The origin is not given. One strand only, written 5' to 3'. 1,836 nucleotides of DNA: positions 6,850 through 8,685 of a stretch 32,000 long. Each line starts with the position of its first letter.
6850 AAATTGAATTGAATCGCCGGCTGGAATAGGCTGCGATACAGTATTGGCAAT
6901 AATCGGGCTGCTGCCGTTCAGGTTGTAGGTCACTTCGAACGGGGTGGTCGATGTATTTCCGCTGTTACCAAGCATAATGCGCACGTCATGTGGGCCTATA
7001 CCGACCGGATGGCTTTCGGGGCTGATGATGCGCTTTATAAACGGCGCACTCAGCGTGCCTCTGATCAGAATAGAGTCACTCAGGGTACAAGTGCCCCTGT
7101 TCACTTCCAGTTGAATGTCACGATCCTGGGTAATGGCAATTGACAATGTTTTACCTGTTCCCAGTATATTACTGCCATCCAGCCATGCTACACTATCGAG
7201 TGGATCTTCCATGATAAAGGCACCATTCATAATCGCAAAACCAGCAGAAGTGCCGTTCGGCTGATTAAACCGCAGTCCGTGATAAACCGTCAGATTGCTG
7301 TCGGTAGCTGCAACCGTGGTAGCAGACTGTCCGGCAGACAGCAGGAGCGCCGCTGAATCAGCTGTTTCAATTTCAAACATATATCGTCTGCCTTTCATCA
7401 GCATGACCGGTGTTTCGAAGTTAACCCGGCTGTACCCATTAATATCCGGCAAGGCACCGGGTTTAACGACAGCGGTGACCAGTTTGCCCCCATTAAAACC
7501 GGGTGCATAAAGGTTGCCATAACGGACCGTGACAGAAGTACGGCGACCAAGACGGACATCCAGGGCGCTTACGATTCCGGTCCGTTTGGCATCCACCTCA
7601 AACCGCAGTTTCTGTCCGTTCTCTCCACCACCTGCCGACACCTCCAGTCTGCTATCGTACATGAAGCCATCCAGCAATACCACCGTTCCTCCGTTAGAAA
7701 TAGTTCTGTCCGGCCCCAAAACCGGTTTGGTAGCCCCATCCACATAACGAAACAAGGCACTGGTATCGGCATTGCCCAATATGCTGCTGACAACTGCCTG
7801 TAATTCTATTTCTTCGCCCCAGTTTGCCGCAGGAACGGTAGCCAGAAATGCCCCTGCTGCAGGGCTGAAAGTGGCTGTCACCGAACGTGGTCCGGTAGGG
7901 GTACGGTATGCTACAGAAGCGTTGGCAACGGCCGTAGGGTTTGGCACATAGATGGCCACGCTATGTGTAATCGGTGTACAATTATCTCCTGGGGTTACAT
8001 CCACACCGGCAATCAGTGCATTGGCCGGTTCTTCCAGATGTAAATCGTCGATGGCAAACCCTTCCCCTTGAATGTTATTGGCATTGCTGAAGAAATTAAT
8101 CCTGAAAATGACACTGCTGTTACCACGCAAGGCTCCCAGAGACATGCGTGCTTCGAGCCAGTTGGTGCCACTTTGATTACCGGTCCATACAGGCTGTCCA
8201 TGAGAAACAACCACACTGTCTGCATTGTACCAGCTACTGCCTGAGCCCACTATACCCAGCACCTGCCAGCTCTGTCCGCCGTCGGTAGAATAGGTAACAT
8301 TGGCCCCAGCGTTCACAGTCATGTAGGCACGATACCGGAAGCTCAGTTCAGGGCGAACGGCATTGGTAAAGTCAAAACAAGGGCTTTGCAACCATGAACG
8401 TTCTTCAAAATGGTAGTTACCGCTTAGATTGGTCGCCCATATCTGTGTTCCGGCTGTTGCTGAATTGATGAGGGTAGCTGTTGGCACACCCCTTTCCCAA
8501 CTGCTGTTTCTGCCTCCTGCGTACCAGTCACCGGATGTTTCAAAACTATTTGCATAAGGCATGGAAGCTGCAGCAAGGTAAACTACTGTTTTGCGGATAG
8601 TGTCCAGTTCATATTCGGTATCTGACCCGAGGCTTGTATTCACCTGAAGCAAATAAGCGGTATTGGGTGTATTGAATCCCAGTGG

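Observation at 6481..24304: Tandem array of three ~1900-2000-aa paralogous T9SS cargo genes of unknown function, occupying 56% of the window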

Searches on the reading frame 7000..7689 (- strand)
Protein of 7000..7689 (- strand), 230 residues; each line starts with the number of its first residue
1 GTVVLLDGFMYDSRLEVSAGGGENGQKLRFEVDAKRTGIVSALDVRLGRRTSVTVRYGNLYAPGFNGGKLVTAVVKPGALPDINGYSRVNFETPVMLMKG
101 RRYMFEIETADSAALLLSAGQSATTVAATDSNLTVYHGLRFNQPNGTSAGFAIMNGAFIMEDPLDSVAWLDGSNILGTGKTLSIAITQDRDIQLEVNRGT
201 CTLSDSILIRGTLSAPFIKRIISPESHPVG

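Call 66: search_protein_families(library=pfam, proteins=[window:7000-7689:-], max_evalue=1)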
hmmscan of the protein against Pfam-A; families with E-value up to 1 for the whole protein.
window:7000-7689:- (230 aa): 1 family
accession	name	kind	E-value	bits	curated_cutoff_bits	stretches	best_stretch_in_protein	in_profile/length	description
PF13313.11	DUF4082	-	0.012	16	28.4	1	31-113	20-96/143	Domain of unknown function (DUF4082)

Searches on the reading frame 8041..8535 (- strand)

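Call 66: search_protein_families(library=pfam, proteins=[window:8041-8535:-], max_evalue=1)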
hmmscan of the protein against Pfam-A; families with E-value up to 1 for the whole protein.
window:8041-8535:- (165 aa): 3 families
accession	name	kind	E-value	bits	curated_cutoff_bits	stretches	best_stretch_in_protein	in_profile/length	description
PF00629.30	MAM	-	0.023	14.9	26.4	1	42-164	54-149/158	MAM domain, meprin/A5/mu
PF02012.26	BNR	-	0.034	14.5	27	1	82-91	2-11/12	BNR/Asp-box repeat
PF21471.3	Reelin_subrepeat-B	-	0.035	14.3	27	1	75-164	57-123/127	Reelin subrepeat B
